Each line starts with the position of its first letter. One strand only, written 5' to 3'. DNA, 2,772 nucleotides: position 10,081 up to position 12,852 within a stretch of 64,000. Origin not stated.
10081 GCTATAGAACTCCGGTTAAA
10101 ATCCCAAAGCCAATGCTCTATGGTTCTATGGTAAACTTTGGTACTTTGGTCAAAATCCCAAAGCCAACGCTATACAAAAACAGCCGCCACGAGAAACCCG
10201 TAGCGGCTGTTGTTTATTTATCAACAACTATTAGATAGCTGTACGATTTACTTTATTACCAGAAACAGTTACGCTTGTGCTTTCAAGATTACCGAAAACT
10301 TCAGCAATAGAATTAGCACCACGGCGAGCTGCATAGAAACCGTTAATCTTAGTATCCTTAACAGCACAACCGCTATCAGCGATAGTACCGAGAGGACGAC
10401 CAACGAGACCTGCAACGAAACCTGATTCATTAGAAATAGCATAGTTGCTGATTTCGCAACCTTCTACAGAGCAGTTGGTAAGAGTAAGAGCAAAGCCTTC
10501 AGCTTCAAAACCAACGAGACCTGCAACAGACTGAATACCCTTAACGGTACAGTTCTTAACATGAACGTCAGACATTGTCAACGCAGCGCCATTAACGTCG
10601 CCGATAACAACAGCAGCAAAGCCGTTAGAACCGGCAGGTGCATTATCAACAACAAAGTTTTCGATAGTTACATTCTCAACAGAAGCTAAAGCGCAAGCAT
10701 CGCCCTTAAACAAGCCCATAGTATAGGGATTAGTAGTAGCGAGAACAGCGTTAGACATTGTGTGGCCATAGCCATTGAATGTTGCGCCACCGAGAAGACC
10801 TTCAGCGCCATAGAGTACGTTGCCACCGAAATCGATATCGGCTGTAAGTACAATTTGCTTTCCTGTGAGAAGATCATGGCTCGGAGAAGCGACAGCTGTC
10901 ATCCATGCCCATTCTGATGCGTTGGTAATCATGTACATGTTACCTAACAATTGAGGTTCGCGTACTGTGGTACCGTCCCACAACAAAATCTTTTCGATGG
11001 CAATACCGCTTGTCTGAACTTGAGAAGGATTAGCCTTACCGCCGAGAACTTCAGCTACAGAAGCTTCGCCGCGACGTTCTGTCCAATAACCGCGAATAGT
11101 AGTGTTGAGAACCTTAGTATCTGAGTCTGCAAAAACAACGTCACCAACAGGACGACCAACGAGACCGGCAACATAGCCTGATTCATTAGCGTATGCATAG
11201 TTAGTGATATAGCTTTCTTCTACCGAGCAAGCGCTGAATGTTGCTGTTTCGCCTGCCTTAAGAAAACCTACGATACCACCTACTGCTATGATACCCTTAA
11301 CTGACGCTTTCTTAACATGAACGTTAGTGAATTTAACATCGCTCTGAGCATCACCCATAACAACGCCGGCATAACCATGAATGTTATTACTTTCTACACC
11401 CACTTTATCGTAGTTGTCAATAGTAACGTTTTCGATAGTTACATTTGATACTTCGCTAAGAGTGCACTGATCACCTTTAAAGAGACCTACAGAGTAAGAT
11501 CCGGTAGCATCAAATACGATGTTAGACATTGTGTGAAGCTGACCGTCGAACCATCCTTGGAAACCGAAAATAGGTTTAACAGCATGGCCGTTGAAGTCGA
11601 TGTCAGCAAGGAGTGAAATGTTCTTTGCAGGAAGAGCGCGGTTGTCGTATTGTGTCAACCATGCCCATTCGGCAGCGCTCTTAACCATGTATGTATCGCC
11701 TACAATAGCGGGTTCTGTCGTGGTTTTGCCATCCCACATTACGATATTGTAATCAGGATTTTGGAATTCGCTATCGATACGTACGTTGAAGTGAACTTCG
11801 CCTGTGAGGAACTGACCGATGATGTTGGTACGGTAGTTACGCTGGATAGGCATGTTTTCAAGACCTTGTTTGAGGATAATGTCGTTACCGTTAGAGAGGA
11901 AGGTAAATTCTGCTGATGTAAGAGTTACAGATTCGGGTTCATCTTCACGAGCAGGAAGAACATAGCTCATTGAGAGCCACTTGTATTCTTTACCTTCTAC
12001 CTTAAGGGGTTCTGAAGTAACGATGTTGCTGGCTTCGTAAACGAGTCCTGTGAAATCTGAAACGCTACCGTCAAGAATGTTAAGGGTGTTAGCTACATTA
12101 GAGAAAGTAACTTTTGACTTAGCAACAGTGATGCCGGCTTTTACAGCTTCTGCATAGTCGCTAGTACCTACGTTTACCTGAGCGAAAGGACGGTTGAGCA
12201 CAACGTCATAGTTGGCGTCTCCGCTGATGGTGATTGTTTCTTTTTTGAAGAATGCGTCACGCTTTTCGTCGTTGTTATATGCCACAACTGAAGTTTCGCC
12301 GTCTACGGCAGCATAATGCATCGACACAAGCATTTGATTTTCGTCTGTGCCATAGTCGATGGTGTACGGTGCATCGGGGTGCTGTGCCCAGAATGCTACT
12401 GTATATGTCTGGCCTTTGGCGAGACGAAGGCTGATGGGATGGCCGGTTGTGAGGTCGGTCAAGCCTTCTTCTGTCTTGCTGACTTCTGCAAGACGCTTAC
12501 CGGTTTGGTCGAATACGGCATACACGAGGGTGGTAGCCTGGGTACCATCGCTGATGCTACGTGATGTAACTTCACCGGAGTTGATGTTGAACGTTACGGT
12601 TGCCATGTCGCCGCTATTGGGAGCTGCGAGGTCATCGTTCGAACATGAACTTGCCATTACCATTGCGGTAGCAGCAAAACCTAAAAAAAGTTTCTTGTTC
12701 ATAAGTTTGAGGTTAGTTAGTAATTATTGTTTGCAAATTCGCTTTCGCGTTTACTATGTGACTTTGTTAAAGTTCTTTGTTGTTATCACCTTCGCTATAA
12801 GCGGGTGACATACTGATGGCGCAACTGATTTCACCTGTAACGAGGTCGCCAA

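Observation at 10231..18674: Type V (Mfa/Fim-like) pilus-type operon whose two big subunits are fimbrillin-GLUG beta-helix fusions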

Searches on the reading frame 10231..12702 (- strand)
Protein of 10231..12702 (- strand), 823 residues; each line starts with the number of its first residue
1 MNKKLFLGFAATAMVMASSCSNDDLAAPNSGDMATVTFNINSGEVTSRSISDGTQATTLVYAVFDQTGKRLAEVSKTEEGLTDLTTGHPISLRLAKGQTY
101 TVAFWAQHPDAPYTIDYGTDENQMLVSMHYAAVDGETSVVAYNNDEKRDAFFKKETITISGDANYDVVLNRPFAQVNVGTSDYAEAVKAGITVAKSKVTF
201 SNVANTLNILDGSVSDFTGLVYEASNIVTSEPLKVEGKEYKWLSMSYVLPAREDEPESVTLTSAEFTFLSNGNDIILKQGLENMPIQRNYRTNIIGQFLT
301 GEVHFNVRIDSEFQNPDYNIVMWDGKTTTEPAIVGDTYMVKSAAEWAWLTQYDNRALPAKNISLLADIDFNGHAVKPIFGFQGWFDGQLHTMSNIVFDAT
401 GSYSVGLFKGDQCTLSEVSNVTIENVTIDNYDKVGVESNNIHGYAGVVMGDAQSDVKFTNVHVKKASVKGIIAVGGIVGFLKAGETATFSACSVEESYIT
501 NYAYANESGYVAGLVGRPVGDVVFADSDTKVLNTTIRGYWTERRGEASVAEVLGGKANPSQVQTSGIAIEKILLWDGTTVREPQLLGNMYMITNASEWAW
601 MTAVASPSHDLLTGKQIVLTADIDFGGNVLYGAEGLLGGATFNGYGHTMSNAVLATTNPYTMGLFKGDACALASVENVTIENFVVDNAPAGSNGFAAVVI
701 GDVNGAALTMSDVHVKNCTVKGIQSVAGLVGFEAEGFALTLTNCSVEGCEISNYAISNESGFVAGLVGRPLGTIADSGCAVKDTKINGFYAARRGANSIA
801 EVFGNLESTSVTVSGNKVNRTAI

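Call 3: search_protein_families(library=pfam, proteins=[window:10231-12702:-], max_evalue=0.1)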
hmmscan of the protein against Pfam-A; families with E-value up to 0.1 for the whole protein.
window:10231-12702:- (823 aa): 4 families
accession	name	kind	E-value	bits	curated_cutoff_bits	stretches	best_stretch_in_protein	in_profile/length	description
PF20200.4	DUF6562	-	4.2e-12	46.6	25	1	74-321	59-302/304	Family of unknown function (DUF6562)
PF20585.4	Pectate_lyase_5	-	0.0007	20.2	24.3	0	615-725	20-124/126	Putative pectate lyase-like adhesive domain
PF19820.4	DUF6303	-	0.017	15.4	25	0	338-369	53-84/93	Family of unknown function (DUF6303)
PF16318.11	DUF4957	-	0.065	13.5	30.8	0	693-742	85-133/142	Domain of unknown function (DUF4957)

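Call 4: search_protein_families(library=ncbifam, proteins=[window:10231-12702:-], max_evalue=0.1)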
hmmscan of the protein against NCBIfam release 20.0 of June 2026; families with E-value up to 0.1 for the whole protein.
window:10231-12702:- (823 aa): 1 family
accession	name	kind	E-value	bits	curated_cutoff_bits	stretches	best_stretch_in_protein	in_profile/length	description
NF050142.1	PG1828_fam_lipo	equivalog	0.0082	16.8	50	1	3-35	2-34/59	PG1828 family lipoprotein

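Call 5: search_solved_structures(query=window:10231-12702:-, max_evalue=1)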
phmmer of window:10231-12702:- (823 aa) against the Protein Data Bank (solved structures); distinct sequences matched with E-value up to 1: 3.
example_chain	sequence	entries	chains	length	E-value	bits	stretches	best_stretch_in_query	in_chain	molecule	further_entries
8r9z_H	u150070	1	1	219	0.18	13.1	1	708-764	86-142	46E6 antibody heavy chain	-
8r9y_H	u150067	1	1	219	0.19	13.1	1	708-764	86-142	42H3 antibody heavy chain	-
4wbe_A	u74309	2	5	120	0.77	11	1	265-349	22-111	Caprin-1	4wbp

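Call 13: find_homologous_proteins(query=window:10231-12702:-)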
Query window:10231-12702:- (823 aa): 2622 proteins with E <= 0.001 among 8000 candidates; the best 120 are listed.
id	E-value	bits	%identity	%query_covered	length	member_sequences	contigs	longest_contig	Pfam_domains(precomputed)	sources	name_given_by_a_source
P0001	0.0e+0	1835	100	100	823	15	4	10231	-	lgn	-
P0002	0.0e+0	1611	88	100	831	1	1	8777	-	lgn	-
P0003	0.0e+0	1377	76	100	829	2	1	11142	-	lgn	-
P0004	2.8e-138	481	40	96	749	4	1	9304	PF20200.5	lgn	-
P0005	5.3e-132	460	39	96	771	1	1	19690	-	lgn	-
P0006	1.9e-131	458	40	100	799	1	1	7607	-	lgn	-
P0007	8.0e-129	449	38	97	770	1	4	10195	-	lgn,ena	-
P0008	1.1e-128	449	37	96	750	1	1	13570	PF20200.5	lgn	-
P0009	4.2e-128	447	38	96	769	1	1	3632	-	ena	-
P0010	3.1e-127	444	39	94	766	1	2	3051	-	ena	-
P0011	1.3e-126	442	38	96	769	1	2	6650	-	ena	-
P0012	1.6e-126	442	38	88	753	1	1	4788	PF20200.5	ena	-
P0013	3.8e-126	440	38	96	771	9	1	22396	-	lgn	-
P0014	2.1e-125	438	39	94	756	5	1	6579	PF20200.5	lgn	-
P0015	1.5e-124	435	38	99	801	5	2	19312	-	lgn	-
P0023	1.5e-116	409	37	99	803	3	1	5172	PF07581.18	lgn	-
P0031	5.4e-110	387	35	94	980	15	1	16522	PF05342.20,PF20585.5,PF20200.5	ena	-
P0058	2.0e-96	342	34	96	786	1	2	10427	PF07581.18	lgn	-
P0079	9.3e-83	297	33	96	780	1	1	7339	PF05342.20,PF20200.5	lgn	-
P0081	4.5e-82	295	34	95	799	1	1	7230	PF07581.18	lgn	-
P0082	1.9e-81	293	35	90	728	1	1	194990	PF05342.20,PF20200.5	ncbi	-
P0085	4.0e-78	282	48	40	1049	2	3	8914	PF20200.5,PF07581.18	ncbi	-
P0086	4.0e-78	282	33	95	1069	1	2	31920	PF20200.5,PF07581.18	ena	-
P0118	3.7e-71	259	37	65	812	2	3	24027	PF13229.13,PF05342.20,PF20200.5,PF07581.18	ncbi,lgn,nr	ncbi:MAG: hypothetical protein PUD30_02250 [Muribaculaceae bacterium]|nr:hypothetical protein [Murib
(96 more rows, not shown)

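Call 24: find_related_loci(query=A1, collection=genome_contigs, flank=10000)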
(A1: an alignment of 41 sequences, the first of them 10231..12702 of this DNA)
Query A1 (823 aa) in genome_contigs; peptide patterns used: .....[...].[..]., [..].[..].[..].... (x = any residue, [..] = any of these).
580 stretches matched a pattern; 555 encode a relative of the query (tblastn E <= 1e-3); the best 80 are kept; 80 distinct loci.
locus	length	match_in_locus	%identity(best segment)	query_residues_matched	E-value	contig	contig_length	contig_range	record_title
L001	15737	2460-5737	38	1-815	4e-136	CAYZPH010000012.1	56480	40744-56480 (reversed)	MAG TPA_asm: uncultured Sangeribacter sp. isolate SRP350583_co1_442 genome assembly, contig: NODE_760_length_56480_cov_2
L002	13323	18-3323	42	1-823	1e-122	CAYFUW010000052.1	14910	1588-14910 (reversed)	MAG TPA_asm: uncultured Dysgonomonadaceae bacterium isolate ERP107106_co1_213 genome assembly, contig: NODE_3890_length_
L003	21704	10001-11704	41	1-805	9e-117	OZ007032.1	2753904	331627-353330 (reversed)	MAG: uncultured Alistipes sp. isolate metabat2_pooled_hifiasm.969 MAG genome assembly, chromosome: 1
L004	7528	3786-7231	40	1-823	4e-111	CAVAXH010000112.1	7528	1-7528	Bacteroidaceae bacterium isolate H07602-L1_cleanbin_000040 genome assembly, contig: Spades_H07602-L1_contig_4578, whole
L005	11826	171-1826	39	3-823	1e-106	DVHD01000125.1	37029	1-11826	MAG TPA_asm: Candidatus Limisoma gallistercoris isolate CHK136-1475 CHK136__C164872_L37029_ERR2241905, whole genome shot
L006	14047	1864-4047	35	1-801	2e-104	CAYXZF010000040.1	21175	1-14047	MAG TPA_asm: uncultured Phocaeicola sp. isolate SRP350583_co2_541 genome assembly, contig: NODE_3543_length_21175_cov_53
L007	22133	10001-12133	36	8-772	1e-101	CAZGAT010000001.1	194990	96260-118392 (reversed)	MAG TPA_asm: uncultured Prevotella sp. isolate SRP225648_co1_919 genome assembly, contig: NODE_24_length_194990_cov_10.4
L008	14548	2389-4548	36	1-756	2e-99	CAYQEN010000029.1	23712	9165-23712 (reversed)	MAG TPA_asm: uncultured Bacteroides sp. isolate SRP350583_co2_134 genome assembly, contig: NODE_2964_length_23712_cov_47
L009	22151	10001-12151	34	1-802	5e-92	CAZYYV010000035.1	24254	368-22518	MAG TPA_asm: uncultured Bacteroides sp. isolate SRP350583_co2_432 genome assembly, contig: NODE_2866_length_24254_cov_35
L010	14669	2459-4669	35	1-823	1e-95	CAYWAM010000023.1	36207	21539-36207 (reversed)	MAG TPA_asm: uncultured Bacteroides sp. isolate SRP350583_co4_349 genome assembly, contig: NODE_1035_length_36207_cov_55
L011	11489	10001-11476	38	1-751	7e-85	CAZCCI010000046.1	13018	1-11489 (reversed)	MAG TPA_asm: uncultured Staphylococcus sp. isolate SRP350583_co1_586 genome assembly, contig: NODE_8202_length_13018_cov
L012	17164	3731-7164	32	1-802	2e-81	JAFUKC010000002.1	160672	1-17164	MAG: Bacteroidaceae bacterium isolate RGIG4567 Roe_deer_Rectum-2__c183, whole genome shotgun sequence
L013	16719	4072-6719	35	3-799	1e-80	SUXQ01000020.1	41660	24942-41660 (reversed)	MAG: Bacteroidales bacterium isolate SIG128 NODE_5211_length_41660_cov_7.959502, whole genome shotgun sequence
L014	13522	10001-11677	36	3-771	4e-79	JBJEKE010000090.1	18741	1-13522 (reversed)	MAG: Muribaculaceae bacterium isolate PUUB37_bin.050 NODE_1794_length_18741_cov_5.654768, whole genome shotgun sequence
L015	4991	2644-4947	47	1-800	4e-78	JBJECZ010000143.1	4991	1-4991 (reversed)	MAG: Muribaculaceae bacterium isolate EHIM02_bin.002 NODE_4485_length_4991_cov_6.807334, whole genome shotgun sequence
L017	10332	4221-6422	45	1-383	1e-76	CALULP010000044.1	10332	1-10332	MAG: uncultured Bacteroides sp. isolate E01__bin330 genome assembly, contig: E01__k127_1852364, whole genome shotgun seq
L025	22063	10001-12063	45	1-322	3e-71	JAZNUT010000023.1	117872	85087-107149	MAG: Candidatus Egerieisoma sp. isolate T1900044796_TS20190262.MAGScoT_cleanbin_000005 SGB_2679_k141_793498, whole genom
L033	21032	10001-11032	42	1-335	7e-68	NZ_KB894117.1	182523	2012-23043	Bacteroides gallinarum DSM 18171 = JCM 13658 strain DSM 18171 C233DRAFT_scaffold00003.3, whole genome shotgun sequence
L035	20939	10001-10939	43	1-319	5e-67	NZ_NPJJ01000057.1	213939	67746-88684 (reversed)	Prevotella sp. P5-108 contig57, whole genome shotgun sequence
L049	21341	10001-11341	34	1-464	4e-61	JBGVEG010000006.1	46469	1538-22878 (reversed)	MAG: Paludibacteraceae bacterium isolate fecal_MAG_419 fecal_MAG_419_contig_0006, whole genome shotgun sequence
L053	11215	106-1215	38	3-364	2e-60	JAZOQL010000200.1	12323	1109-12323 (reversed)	MAG: Rikenellaceae bacterium isolate T1900045568_YK20190262.MAGScoT_cleanbin_000009 SGB_9222_k141_85821, whole genome sh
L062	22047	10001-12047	41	1-310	1e-58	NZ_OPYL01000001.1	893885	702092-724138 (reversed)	Dysgonomonas sp. Marseille-P4361, whole genome shotgun sequence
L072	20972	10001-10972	40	1-320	1e-56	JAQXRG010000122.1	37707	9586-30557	MAG: Bacteroidales bacterium isolate SUG1451 k141_902462, whole genome shotgun sequence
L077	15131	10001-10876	40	1-319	2e-55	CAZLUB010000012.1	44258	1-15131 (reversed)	MAG TPA_asm: uncultured Muribaculum sp. isolate SRP315200_co1_452 genome assembly, contig: NODE_930_length_44258_cov_12.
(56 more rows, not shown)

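Call 28: predict_structure(alignment_id=A1)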
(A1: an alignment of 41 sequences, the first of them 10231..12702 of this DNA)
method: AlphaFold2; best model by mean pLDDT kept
length: 823 residues; sequences in the alignment: 41
mean_pLDDT: 80.3   pTM: 0.53
mean pLDDT of the five models: 80.3, 79.7, 79.4, 77.6, 76.8
residues with pLDDT >= 90: 280; 70-90: 387; 50-70: 78; < 50: 78
segments of 3 or more residues with pLDDT < 50: 1-30, 132-139, 315-320, 756-759, 791-800, 804-810, 816-823
pLDDT, mean of each block of 10 residues (from residue 1): 31 30 33 85 60 84 92 91 86 90 92 88 88 45 78 90 87 87 87 87 87 82 78 80 88 60 84 80 74 81 65 47 78 85 90 70 85 85 88 84 83 89 92 63 90 95 95 95 97 96 83 97 95 95 88 92 94 85 91 91 79 92 89 85 96 82 80 94 78 77 85 95 85 85 87 61 79 80 71 39 46 45 30
secondary structure, 60 per line:
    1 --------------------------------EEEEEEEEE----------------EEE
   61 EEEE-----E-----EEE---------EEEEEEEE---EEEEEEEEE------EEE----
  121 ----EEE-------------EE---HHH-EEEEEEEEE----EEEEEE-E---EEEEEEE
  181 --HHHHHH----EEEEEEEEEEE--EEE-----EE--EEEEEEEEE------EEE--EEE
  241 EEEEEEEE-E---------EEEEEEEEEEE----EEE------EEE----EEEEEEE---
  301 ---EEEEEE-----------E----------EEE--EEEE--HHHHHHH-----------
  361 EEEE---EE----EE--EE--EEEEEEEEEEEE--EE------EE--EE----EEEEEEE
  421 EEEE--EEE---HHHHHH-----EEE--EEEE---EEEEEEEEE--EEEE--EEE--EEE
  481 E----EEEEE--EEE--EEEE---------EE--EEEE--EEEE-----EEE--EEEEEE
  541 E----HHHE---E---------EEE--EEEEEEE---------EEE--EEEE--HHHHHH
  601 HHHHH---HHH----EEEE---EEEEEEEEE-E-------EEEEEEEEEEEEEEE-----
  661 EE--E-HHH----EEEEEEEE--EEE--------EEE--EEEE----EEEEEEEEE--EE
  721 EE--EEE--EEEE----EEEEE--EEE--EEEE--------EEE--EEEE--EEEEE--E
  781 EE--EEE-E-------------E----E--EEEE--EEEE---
elements in order (helices of 4 or more, strands of 3 or more residues): E33-41 E58-64 E76-78 E88-95 E99-107 E114-116 E125-127 E150-158 E163-168 E174-180 H183-188 E193-203 E206-208 E218-226 E233-235 E238-248 E260-270 E275-277 E284-286 E291-297 E304-309 E332-334 E337-340 H343-349 E361-364 E382-393 E414-424 E427-429 H433-438 E444-446 E449-452 E456-464 E467-470 E473-475 E478-481 E486-490 E493-495 E498-501 E515-518 E521-524 E530-532 E535-541 E563-565 E568-574 E584-586 E589-592 H595-605 E616-619 E623-631 E641-655 E674-681 E684-686 E695-697 E700-703 E708-716 E719-722 E725-727 E730-733 E738-742 E745-747 E750-753 E762-764 E767-770 E773-777 E780-782 E785-787 E811-814 E817-820

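Call 32: fold_search(model_id=the predicted structure, library=pdb)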
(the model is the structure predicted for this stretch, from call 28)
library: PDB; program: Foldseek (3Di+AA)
matches with E <= 10: 597; with E <= 0.001: 34
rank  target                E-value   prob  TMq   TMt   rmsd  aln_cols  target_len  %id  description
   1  3gf8                  3.7e-08  1.00  0.23  0.56   7.0       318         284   15  Crystal structure of putative polysaccharide binding proteins (DUF1812) (NP_809975.1) from BACTEROIDES THETAIOTAOMICRON  (released 2009-03-24)
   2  5nf4_A                6.9e-08  1.00  0.20  0.48   7.9       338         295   15  The tip fimbrial protein Mfa3 from Porphyromonas gingivalis with C-terminal truncation. (released 2018-02-07)
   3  3r4r_A                2.8e-07  1.00  0.20  0.52   9.4       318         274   15  Crystal structure of a fimbrial assembly protein (BDI_3522) from Parabacteroides distasonis ATCC 8503 at 2.38 A resolu (released 2011-03-30)
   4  3ufi                  5.4e-07  1.00  0.22  0.52   7.9       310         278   12  Crystal structure of a putative cell adhesion protein (BACOVA_04980) from Bacteroides ovatus ATCC 8483 at 2.18 A resolut (released 2011-12-14)
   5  4jg5                  5.7e-07  1.00  0.21  0.42   8.3       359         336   14  Crystal structure of a putative cell adhesion protein (BDI_3519) from Parabacteroides distasonis ATCC 8503 at 2.34 A res (released 2013-03-20)
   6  4qdg_A                7.5e-07  1.00  0.23  0.51   8.1       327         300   10  Crystal structure of a putative adhesin (BT2657) from Bacteroides thetaiotaomicron VPI-5482 at 2.20 A resolution (PSI  (released 2014-06-11)
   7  4qdg_B                9.8e-07  1.00  0.22  0.50   8.0       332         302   10  Crystal structure of a putative adhesin (BT2657) from Bacteroides thetaiotaomicron VPI-5482 at 2.20 A resolution (PSI  (released 2014-06-11)
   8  3up6_B                1.1e-06  1.00  0.19  0.42   9.1       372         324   12  Crystal structure of a putative cell adhesion protein (BACOVA_04078) from Bacteroides ovatus ATCC 8483 at 2.80 A resol (released 2011-12-21)
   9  3r4r_B                1.8e-06  1.00  0.19  0.49   9.5       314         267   14  Crystal structure of a fimbrial assembly protein (BDI_3522) from Parabacteroides distasonis ATCC 8503 at 2.38 A resolu (released 2011-03-30)
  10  3up6_A                2.2e-06  1.00  0.20  0.43   8.7       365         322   12  Crystal structure of a putative cell adhesion protein (BACOVA_04078) from Bacteroides ovatus ATCC 8483 at 2.80 A resol (released 2011-12-21)
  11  3pay_B                4.3e-06  1.00  0.21  0.47   8.0       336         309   12  Crystal structure of a putative adhesin (BACOVA_04077) from Bacteroides ovatus at 2.50 A resolution (released 2010-11-10)
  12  6jzk_A                5.6e-06  1.00  0.20  0.40  10.9       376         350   11  Structure of FimA type-1 (FimA1) prepilin of the type V major fimbrium (released 2020-04-15)
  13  6jzk_B                6.5e-06  1.00  0.18  0.39  10.9       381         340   12  Structure of FimA type-1 (FimA1) prepilin of the type V major fimbrium (released 2020-04-15)
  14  3pay_C                6.8e-06  1.00  0.21  0.47   8.3       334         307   13  Crystal structure of a putative adhesin (BACOVA_04077) from Bacteroides ovatus at 2.50 A resolution (released 2010-11-10)
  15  3pay_D                6.8e-06  1.00  0.21  0.45   8.4       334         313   13  Crystal structure of a putative adhesin (BACOVA_04077) from Bacteroides ovatus at 2.50 A resolution (released 2010-11-10)
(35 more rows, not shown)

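Call 52: search_protein_families(library=pfam, alignment_id=A1, max_evalue=0.01)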
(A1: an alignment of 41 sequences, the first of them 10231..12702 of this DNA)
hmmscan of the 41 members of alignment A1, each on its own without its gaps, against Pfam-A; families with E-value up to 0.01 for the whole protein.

A. member 1, window:10231-12702:- (823 aa): 2 families
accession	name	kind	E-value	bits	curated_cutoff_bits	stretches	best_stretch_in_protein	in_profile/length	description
PF20200.4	DUF6562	-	4.2e-12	46.6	25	1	74-321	59-302/304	Family of unknown function (DUF6562)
PF20585.4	Pectate_lyase_5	-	0.0007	20.2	24.3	0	615-725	20-124/126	Putative pectate lyase-like adhesive domain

B. families by the number of members that match (of 41 scanned): 8 families
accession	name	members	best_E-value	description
PF20200.4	DUF6562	40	4.7e-14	Family of unknown function (DUF6562)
PF07581.17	Glug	13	6.5e-07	The GLUG motif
PF05342.19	Peptidase_M26_N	5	3.7e-09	M26 IgA1-specific Metallo-endopeptidase N-terminal region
PF02018.23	CBM_4_9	3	0.0015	Carbohydrate binding domain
PF16318.11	DUF4957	1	0.00024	Domain of unknown function (DUF4957)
PF20585.4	Pectate_lyase_5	1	0.0007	Putative pectate lyase-like adhesive domain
PF02884.22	Lyase_8_C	1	0.0022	Polysaccharide lyase family 8, C-terminal beta-sandwich domain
PF12245.14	Big_3_2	1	0.0036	Bacterial Ig-like domain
